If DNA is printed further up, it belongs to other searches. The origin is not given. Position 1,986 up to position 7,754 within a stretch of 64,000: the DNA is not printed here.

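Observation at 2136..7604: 1.8k-aa single-polypeptide polymerase/terminator: pyruvyltransferase, coiled coil, GT4, GT2, GT4, Zn-ribbon, methyltransferase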

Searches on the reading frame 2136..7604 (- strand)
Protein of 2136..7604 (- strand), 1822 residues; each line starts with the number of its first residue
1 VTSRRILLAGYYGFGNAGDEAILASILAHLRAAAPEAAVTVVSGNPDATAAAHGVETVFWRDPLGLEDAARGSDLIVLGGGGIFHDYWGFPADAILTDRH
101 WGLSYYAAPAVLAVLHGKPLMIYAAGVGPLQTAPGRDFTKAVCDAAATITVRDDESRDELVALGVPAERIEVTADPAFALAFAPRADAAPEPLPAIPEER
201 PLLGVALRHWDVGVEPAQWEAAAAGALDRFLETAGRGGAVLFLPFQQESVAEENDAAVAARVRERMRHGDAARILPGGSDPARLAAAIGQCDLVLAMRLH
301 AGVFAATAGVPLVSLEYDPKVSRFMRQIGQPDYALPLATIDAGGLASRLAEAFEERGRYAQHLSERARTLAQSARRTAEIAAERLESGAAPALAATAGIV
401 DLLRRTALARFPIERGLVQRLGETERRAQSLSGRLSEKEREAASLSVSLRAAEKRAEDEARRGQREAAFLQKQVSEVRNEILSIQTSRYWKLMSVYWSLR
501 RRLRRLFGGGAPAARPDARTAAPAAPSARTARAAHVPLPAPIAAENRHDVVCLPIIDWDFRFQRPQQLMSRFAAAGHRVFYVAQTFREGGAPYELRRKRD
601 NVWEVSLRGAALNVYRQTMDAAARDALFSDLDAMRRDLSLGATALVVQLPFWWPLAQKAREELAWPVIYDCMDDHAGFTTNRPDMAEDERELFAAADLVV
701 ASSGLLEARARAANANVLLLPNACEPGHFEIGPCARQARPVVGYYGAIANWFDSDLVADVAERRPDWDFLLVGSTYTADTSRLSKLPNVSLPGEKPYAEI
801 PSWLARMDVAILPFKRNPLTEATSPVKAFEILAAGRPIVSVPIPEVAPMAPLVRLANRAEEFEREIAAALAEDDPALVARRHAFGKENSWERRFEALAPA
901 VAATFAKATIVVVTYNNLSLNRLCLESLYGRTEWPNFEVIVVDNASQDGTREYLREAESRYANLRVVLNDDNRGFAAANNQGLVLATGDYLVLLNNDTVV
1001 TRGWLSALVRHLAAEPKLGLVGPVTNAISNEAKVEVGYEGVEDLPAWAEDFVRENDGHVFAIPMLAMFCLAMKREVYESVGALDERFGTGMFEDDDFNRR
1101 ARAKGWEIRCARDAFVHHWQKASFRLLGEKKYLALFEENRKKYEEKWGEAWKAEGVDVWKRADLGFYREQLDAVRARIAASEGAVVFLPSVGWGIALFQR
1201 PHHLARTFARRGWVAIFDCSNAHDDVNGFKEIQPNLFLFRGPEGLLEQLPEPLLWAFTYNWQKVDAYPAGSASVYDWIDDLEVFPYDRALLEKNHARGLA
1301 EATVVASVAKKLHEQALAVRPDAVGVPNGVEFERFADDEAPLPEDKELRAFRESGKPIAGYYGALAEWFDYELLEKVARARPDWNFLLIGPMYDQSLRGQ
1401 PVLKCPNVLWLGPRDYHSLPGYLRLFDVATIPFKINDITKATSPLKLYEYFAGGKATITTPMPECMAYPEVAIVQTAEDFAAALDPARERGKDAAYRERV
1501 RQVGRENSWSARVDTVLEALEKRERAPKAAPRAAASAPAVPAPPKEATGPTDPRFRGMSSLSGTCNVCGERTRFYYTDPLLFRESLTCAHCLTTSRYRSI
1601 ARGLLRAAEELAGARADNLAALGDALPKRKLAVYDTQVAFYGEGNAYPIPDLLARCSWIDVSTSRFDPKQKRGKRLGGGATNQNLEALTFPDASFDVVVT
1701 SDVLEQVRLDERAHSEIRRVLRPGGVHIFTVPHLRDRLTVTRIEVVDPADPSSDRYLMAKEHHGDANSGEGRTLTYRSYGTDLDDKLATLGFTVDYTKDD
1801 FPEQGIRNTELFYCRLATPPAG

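Call 4: search_protein_families(library=pfam, proteins=[window:2136-7604:-], max_evalue=0.01)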
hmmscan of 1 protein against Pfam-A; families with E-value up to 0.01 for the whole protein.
window:2136-7604:- (1822 aa): 12 families
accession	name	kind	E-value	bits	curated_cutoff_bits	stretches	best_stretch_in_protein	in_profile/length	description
PF04230.19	PS_pyruv_trans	-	3.1e-35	122.9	25.3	1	16-319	1-280/280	Polysaccharide pyruvyl transferase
PF00535.33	Glycos_transf_2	-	1.8e-27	96.8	23.3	1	909-1069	1-156/168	Glycosyl transferase family 2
PF13692.12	Glyco_trans_1_4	-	1.4e-18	68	27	2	751-867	19-137/142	Glycosyl transferases group 1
PF13641.12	Glyco_tranf_2_3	-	2.8e-15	57.4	27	1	909-1125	4-218/230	Glycosyltransferase like family 2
PF08241.18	Methyltransf_11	-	1e-10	42.6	21.2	1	1654-1729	19-95/95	Methyltransferase domain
PF00534.26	Glycos_transf_1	-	2.5e-07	30.8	26.4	0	741-844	17-125/172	Glycosyl transferases group 1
PF13649.12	Methyltransf_25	-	1e-06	29.8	27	1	1655-1725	23-97/97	Methyltransferase domain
PF10111.15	Glyco_tranf_2_2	-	8.3e-06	25.9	27.3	1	925-1100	16-198/276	Glycosyltransferase like family 2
PF08242.18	Methyltransf_12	-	1.6e-05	26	30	1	1658-1726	25-97/98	Methyltransferase domain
PF13847.12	Methyltransf_31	-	0.0007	19.7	27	1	1684-1733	62-113/145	Methyltransferase domain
PF00038.26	Filament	-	0.00084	19.5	40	1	420-497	218-294/313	Intermediate filament protein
PF13489.12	Methyltransf_23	-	0.0047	17.1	27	0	1683-1736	70-123/164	Methyltransferase domain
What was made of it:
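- On CsaB (TIGR03609) SCWP ketal-pyruvyltransferase: It is well above the Pfam PS_pyruv_trans cutoff (122.9 against 25.3, call 4).
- On Class-I SAM-dependent methyltransferase (C-terminal domain): Methyltransf_11, E=1e-10 (call 4).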

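Call 5: search_protein_families(library=ncbifam, proteins=[window:2136-7604:-], max_evalue=0.01)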
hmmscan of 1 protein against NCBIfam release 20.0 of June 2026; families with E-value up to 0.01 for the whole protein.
window:2136-7604:- (1822 aa): 38 families (the best 25 are shown)
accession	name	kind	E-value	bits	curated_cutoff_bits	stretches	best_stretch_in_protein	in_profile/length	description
TIGR03609.1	S_layer_CsaB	equivalog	7.2e-61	206.1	213.1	1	5-333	1-294/301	polysaccharide pyruvyl transferase CsaB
NF047676.1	TeichurnBiosyTuaH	equivalog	3.7e-51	174.2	550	2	1301-1517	158-381/384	teichuronic acid biosynthesis protein TuaH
TIGR03965.1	mycofact_glyco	equivalog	2.1e-23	82.9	280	1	894-1128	62-290/467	mycofactocin biosynthesis glycosyltransferase MftF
NF041875.1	EPS_EpsD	equivalog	5e-21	75.4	370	1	910-1124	3-213/325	exopolysaccharide biosynthesis glycosyltransferase EpsD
TIGR03937.1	PgaC_IcaA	equivalog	7.6e-16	58.1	422.3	1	899-1021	38-159/407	poly-beta-1,6-N-acetyl-D-glucosamine synthase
NF007452.0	PRK10017.1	equivalog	1.1e-13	50.9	399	1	110-365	141-402/426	colanic acid biosynthesis pyruvyl transferase WcaK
NF007482.0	PRK10073.1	equivalog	3.1e-13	49.5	423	1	906-1016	6-113/334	glycosyltransferase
NF047683.1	TeichurnBiosyTuaG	equivalog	2.4e-11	43.7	400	1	909-1001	9-100/252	teichuronic acid biosynthesis protein TuaG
TIGR01556.1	rhamnosyltran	subfamily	2.7e-11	43.2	200.55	1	925-1118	10-200/281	rhamnosyltransferase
TIGR04006.1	wcaK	equivalog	5.8e-11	41.8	727.1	1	110-356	141-393/426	colanic acid biosynthesis pyruvyl transferase WcaK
TIGR04063.1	stp3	hypoth_equivalog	9.3e-11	41.2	442.05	2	740-841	214-324/397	TIGR04063 family PEP-CTERM/XrtA system glycosyltransferase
TIGR04009.1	wcaE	equivalog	9.6e-11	41.4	369.2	1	930-1015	27-109/248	colanic acid biosynthesis glycosyltransferase WcaE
NF038302.1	EPS_HpsE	equivalog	2e-10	40.1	300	1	908-1022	3-121/307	hormogonium polysaccharide biosynthesis glycosyltransferase HpsE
TIGR03087.1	stp1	hypoth_equivalog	4.3e-09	36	316.65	1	749-901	242-394/397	TIGR03087 family PEP-CTERM/XrtA system glycosyltransferase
NF050050.1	ProtGlycPglI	equivalog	8.3e-09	35.2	500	1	906-1012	2-108/306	GalNAc(5)-diNAcBac-PP-undecaprenol beta-1,3-glucosyltransferase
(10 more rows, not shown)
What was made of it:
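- On CsaB (TIGR03609) SCWP ketal-pyruvyltransferase: 206.1 bits against a cutoff of 213.1 (call 5).
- Checked: Domains (calls 4, 5):
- The CsaB equivalog score is just under its cutoff (206.1 against 213.1, call 5).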

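Call 10: find_homologous_proteins(query=window:2136-7604:-, max_evalue=1e-10)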
Query window:2136-7604:- (1822 aa): 163 proteins with E <= 1e-10 among 8000 candidates; the best 120 are listed.
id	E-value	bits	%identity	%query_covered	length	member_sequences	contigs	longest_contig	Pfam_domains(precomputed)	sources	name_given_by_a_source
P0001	0.0e+0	3849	92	100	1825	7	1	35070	PF04230.20,PF10111.15,PF13641.13,PF00534.27,PF13649.13,PF00535.33,PF08241.19,PF08242.19,PF13692.13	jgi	jgi:polysaccharide pyruvyl transferase CsaB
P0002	0.0e+0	3740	90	100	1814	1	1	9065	PF13847.13,PF13489.13,PF04230.20,PF13641.13,PF00534.27,PF13649.13,PF00535.33,PF08241.19,PF08242.19,PF13692.13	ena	-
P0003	0.0e+0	3228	77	100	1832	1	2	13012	PF13847.13,PF04230.20,PF13641.13,PF00534.27,PF13649.13,PF00535.33,PF08241.19,PF08242.19,PF13692.13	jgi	jgi:polysaccharide pyruvyl transferase CsaB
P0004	0.0e+0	3203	75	100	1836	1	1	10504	PF04230.20,PF13641.13,PF00534.27,PF13649.13,PF00535.33,PF08241.19,PF08242.19,PF13692.13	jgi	jgi:polysaccharide pyruvyl transferase CsaB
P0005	0.0e+0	3184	76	100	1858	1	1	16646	PF04230.20,PF13641.13,PF00534.27,PF13649.13,PF00535.33,PF08241.19,PF13692.13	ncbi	-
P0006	0.0e+0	3125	74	100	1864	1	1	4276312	PF04230.20,PF13641.13,PF00534.27,PF13649.13,PF00535.33,PF08241.19,PF08242.19,PF13692.13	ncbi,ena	-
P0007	0.0e+0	2965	89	80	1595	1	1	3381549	PF04230.20,PF13506.14,PF13641.13,PF00534.27,PF00535.33,PF13692.13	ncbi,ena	-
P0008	0.0e+0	2265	74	73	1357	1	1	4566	PF04230.20,PF13506.14,PF13641.13,PF00535.33,PF13692.13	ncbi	ncbi:MAG: polysaccharide pyruvyl transferase CsaB, partial [Acidobacteriota bacterium]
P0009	0.0e+0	1903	58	83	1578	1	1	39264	PF04230.20,PF10111.15,PF13641.13,PF00534.27,PF00535.33,PF13692.13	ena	-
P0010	0.0e+0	1877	55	84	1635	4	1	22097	PF04230.20,PF13641.13,PF00534.27,PF00535.33,PF13692.13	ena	-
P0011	0.0e+0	1695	58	52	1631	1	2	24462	PF13847.13,PF04230.20,PF13641.13,PF13649.13,PF13524.13,PF00535.33,PF08241.19,PF08242.19,PF13692.13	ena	-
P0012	0.0e+0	1695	64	51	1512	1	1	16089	PF13489.13,PF04230.20,PF10111.15,PF13641.13,PF13649.13,PF00535.33,PF08241.19,PF13692.13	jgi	jgi:polysaccharide pyruvyl transferase CsaB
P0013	0.0e+0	1664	63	51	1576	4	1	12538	PF13847.13,PF04230.20,PF10111.15,PF13641.13,PF13649.13,PF00535.33,PF08241.19,PF08242.19,PF13692.13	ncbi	-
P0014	0.0e+0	1660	52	83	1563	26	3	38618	PF04230.20,PF10111.15,PF13641.13,PF00534.27,PF00535.33,PF13692.13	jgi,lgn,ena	jgi:polysaccharide pyruvyl transferase CsaB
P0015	0.0e+0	1643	61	50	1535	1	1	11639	PF04230.20,PF10111.15,PF13641.13,PF13649.13,PF00535.33,PF08241.19,PF13692.13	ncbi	ncbi:MAG: polysaccharide pyruvyl transferase family protein [Acidobacteriota bacterium]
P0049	5.0e-261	888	42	63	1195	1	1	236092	PF04230.20,PF10111.15,PF13506.14,PF13641.13,PF00534.27,PF00535.33,PF13692.13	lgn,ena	-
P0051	4.9e-258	878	42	63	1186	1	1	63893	PF04230.20,PF10111.15,PF13506.14,PF13641.13,PF00534.27,PF00535.33,PF13692.13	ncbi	-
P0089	7.2e-227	775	38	34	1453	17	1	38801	PF04230.20,PF10111.15,PF13641.13,PF00535.33,PF13692.13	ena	-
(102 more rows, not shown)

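Call 12: search_solved_structures(query=window:2136-7604:-, max_evalue=0.01)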
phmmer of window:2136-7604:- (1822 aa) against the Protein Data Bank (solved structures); distinct sequences matched with E-value up to 0.01: 16.
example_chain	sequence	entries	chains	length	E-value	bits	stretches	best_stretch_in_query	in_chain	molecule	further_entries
2z87_A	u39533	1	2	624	6.5e-12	47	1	908-1024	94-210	Chondroitin synthase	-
2z86_A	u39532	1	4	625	6.5e-12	47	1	908-1024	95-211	Chondroitin synthase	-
5hea_A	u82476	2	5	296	8.5e-08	33.3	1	909-1012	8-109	Putative glycosyltransferase (GalT1)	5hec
6p61_A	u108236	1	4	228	4.7e-06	27.6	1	908-1020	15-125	Glycosyltransferase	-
3bcv_A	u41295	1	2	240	5.4e-06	27.4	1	906-1001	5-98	Putative glycosyltransferase protein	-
8ys9_A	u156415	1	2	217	0.00018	22.3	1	1637-1735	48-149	Phosphatidylethanolamine N-methyltransferase/phosphatidyl-N-methylethanolamine N-methyltra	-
5mlz_A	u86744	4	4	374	0.00064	20.5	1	907-997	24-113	Dolichol monophosphate mannose synthase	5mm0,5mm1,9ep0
2gs9_A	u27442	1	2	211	0.0014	19.4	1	1686-1729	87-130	Hypothetical protein TT1324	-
2avn_A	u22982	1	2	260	0.0026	18.5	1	1682-1734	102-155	ubiquinone/menaquinone biosynthesis methyltransferase-related protein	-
3l7j_A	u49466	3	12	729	0.0035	18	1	907-999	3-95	Teichoic acid biosynthesis protein F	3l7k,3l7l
3l7m_A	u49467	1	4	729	0.0035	18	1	907-999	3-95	Teichoic acid biosynthesis protein F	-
3l7i_A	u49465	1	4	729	0.0035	18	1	907-999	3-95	Teichoic acid biosynthesis protein F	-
8vh7_A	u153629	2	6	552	0.0051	17.5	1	909-1010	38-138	Heparosan synthase B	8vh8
8viw_A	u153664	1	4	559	0.0052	17.5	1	909-1010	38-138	Heparosan synthase B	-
6s22_A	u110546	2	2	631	0.0089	16.7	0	910-1024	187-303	Polypeptide N-acetylgalactosaminyltransferase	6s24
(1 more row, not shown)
